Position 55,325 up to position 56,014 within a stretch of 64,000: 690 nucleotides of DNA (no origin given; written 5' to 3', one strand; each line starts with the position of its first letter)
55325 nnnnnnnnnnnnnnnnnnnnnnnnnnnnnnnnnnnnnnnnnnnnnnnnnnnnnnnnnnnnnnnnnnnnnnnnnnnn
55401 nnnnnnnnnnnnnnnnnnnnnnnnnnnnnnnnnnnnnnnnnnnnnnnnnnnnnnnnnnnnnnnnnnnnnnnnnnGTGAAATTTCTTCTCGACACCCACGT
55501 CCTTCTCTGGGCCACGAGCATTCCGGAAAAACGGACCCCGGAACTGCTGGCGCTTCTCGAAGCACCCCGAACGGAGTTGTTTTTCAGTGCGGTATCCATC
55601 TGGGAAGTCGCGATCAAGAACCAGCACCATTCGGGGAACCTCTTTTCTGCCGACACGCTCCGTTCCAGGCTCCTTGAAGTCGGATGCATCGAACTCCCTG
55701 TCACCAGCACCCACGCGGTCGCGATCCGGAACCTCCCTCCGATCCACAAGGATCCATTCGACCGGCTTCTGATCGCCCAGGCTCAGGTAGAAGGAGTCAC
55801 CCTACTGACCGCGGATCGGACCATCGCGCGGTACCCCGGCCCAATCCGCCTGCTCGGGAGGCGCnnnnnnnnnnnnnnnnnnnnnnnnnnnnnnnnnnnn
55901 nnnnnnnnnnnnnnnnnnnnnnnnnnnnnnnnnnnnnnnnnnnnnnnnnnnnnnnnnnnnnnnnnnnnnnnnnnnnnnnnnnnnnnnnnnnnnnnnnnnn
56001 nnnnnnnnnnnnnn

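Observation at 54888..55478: Tandem duplication of a Phd/YefM antitoxin gene; the upstream copy is an orphan with ATG replaced by TTG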

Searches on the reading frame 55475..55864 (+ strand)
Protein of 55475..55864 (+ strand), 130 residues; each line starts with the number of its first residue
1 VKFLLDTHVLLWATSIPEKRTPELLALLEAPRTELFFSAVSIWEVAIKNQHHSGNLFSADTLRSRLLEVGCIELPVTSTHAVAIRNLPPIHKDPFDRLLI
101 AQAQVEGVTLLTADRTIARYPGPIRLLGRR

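Call 5: search_protein_families(library=pfam, proteins=[window:55475-55864:+], max_evalue=0.01)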
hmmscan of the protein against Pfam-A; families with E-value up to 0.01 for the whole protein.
window:55475-55864:+ (130 aa): 1 family
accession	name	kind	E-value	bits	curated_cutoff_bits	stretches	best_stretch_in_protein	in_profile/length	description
PF01850.27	PIN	-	1e-14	55.6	23.6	1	4-121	2-118/120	PIN domain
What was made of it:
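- On PIN-domain (VapC-type) toxin: E = 1e-14, 55.6 bits against 23.6 (call 5).
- Checked: The toxin matches PF01850 at 1e-14 (call 5).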

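Call 12: list_cluster_members(proteins=[P0004, window:55203-55475:+, window:55475-55864:+])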
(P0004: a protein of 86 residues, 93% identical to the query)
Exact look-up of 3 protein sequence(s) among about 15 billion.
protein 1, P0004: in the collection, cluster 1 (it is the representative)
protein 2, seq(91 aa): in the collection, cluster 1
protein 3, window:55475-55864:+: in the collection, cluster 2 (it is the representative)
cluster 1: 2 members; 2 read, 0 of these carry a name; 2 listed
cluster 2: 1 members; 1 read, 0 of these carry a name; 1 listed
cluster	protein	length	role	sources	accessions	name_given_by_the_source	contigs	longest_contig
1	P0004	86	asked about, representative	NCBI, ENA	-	-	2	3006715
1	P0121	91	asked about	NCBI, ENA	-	-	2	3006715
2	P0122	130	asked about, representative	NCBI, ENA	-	-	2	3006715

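Call 26: search_solved_structures(query=window:55475-55864:+, max_evalue=0.001, show_alignments=1)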
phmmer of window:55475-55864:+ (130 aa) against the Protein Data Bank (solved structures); distinct sequences matched with E-value up to 0.001: 0.

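Call 27: search_protein_families(library=ncbifam, proteins=[P0121, P0122], max_evalue=0.01)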
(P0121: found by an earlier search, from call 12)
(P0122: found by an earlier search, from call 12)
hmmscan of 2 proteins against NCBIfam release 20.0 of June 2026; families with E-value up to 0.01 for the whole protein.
P0121 (91 aa): 1 family
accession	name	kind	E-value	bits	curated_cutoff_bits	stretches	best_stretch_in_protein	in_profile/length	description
TIGR01552.1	phd_fam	subfamily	1.7e-05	24.1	20.8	1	4-39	2-37/53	type II toxin-antitoxin system prevent-host-death family antitoxin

P0122 (130 aa): 0 families

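Call 55: search_protein_families(library=padloc, proteins=[P0122], max_evalue=0.001)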
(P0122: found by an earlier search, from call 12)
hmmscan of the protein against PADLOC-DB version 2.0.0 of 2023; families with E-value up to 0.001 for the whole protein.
P0122 (130 aa): 0 families
